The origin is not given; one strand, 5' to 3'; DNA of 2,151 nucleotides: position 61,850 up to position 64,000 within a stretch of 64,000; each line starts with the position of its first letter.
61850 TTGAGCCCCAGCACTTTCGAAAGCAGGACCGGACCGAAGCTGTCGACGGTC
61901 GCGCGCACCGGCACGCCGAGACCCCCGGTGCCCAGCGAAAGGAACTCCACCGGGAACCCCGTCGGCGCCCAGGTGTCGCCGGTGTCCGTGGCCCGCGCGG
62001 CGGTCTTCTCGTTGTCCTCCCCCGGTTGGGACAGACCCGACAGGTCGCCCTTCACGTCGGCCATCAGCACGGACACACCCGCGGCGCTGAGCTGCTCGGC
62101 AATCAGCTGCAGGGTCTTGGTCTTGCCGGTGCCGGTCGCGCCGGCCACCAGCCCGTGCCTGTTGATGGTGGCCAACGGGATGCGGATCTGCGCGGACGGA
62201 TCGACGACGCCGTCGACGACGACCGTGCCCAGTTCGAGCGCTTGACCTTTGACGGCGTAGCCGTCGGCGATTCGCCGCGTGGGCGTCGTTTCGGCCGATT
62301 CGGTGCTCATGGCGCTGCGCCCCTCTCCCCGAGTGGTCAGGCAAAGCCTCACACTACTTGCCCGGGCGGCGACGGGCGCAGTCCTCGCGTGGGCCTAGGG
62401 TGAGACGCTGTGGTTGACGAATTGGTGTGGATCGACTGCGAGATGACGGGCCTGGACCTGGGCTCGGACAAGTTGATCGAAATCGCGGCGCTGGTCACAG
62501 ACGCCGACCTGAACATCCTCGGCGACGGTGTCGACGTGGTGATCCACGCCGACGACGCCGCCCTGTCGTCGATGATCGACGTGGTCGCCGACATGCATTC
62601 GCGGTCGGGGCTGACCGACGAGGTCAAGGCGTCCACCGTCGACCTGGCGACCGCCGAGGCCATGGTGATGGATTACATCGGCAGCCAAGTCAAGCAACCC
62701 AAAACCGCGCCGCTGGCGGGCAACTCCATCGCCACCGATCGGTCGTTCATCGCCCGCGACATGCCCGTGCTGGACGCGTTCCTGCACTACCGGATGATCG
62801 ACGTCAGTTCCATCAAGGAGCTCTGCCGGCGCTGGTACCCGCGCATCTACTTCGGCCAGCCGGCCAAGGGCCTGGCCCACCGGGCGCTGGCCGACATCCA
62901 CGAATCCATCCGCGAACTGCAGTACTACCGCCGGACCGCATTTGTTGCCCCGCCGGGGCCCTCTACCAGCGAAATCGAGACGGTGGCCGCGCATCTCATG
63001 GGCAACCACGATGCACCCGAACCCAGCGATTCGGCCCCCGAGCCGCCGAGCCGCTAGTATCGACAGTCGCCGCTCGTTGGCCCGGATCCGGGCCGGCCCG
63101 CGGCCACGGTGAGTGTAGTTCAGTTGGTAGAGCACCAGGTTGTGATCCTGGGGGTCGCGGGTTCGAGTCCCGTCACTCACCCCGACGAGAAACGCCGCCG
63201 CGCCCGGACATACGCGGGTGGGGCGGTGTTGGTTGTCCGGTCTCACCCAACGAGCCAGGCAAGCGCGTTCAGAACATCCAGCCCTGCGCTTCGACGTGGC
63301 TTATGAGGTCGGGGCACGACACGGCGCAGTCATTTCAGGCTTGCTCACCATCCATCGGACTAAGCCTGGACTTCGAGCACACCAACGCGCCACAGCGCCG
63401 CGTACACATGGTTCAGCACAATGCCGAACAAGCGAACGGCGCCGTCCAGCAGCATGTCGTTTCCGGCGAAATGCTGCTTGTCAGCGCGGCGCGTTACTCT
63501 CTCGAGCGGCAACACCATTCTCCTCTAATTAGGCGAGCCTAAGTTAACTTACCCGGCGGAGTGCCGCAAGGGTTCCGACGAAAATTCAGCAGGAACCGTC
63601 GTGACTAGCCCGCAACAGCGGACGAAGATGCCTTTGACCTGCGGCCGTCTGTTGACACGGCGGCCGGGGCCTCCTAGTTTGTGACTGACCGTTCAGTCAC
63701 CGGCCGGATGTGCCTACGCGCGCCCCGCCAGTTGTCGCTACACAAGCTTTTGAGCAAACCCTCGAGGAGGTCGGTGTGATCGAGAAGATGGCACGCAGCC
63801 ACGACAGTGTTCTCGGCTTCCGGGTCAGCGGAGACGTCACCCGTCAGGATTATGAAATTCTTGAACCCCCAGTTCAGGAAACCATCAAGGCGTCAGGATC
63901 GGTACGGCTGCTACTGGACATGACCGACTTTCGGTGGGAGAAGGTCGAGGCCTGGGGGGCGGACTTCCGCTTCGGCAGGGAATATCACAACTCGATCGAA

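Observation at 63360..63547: Hidden Rv1535-family microprotein under an IdeR-like iron box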

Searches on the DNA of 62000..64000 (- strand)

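Call 8: search_rna_families(source=window, start=62000, end=64000, threshold=evalue, max_evalue=10)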
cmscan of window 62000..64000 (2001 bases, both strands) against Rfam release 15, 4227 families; matches with E-value up to 10: 2.
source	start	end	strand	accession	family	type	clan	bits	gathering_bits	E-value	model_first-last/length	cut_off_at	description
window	63109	63181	+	RF00005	tRNA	Gene; tRNA;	CL00001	65.8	29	1.4e-13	1-71/71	no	tRNA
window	63066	63107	+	RF01684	mascRNA-menRNA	Gene;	-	16.8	42.5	4.6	1-56/56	no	MALAT1-associated small cytoplasmic RNA/MEN beta RNA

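Call 43: search_rna_families(sources=[L001, L003, L004, L007, L008, L087, L095, L020, L049, L009, L010, L011, L016, L034, L081, L032, L074], threshold=gathering)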
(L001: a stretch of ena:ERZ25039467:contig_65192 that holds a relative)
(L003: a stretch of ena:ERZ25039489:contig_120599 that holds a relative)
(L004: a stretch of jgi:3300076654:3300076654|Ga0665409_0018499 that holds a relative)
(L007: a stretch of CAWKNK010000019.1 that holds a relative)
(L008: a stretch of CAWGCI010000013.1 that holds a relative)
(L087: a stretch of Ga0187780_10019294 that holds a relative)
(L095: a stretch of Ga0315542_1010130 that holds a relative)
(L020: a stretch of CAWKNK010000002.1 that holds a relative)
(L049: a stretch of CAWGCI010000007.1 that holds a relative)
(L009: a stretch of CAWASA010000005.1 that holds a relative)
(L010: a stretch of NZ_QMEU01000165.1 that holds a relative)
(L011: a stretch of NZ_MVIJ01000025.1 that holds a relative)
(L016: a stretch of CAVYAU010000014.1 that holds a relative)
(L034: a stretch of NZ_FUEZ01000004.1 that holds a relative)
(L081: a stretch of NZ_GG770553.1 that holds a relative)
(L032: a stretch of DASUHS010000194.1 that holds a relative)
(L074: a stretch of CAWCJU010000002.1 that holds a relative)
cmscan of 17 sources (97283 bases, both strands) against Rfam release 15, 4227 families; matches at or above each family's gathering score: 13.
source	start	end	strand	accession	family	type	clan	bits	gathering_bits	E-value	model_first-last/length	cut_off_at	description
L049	2447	2616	+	RF00380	Magnesium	Cis-reg; riboswitch;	-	152.4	44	1.3e-34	1-169/169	no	M-box riboswitch aptamer (ykoK leader)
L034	2449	2618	+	RF00380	Magnesium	Cis-reg; riboswitch;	-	150.9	44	3.3e-34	1-169/169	no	M-box riboswitch aptamer (ykoK leader)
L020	2440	2609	+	RF00380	Magnesium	Cis-reg; riboswitch;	-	147.7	44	2.3e-33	1-169/169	no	M-box riboswitch aptamer (ykoK leader)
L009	2447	2616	+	RF00380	Magnesium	Cis-reg; riboswitch;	-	147.6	44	2.3e-33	1-169/169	no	M-box riboswitch aptamer (ykoK leader)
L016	2447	2616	+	RF00380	Magnesium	Cis-reg; riboswitch;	-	145.7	44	7.3e-33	1-169/169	no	M-box riboswitch aptamer (ykoK leader)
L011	2430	2614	+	RF00380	Magnesium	Cis-reg; riboswitch;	-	144.6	44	1.5e-32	1-169/169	no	M-box riboswitch aptamer (ykoK leader)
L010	689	874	+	RF00380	Magnesium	Cis-reg; riboswitch;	-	143.4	44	3.1e-32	1-169/169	no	M-box riboswitch aptamer (ykoK leader)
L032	2429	2614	+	RF00380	Magnesium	Cis-reg; riboswitch;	-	141.2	44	1.1e-31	1-169/169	no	M-box riboswitch aptamer (ykoK leader)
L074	2394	2578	+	RF00380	Magnesium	Cis-reg; riboswitch;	-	140.2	44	2.1e-31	1-169/169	no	M-box riboswitch aptamer (ykoK leader)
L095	2823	2895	-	RF00005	tRNA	Gene; tRNA;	CL00001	65.8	29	7e-12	1-71/71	no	tRNA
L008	4239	4350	+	RF00634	SAM-IV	Cis-reg; riboswitch;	CL00012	65.7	38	3.3e-09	1-116/116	no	SAM (S-adenosyl methionine) riboswitch aptamer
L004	3337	3409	-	RF00005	tRNA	Gene; tRNA;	CL00001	64.9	29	1.2e-11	1-71/71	no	tRNA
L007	229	312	-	RF00005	tRNA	Gene; tRNA;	CL00001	54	29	1.2e-08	1-71/71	no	tRNA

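Call 62: search_rna_families(sources=[L081, L162], threshold=evalue, max_evalue=1)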
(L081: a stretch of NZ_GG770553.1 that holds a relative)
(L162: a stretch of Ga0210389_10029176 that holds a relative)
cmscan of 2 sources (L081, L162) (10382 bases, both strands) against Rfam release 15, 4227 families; matches with E-value up to 1: 0.
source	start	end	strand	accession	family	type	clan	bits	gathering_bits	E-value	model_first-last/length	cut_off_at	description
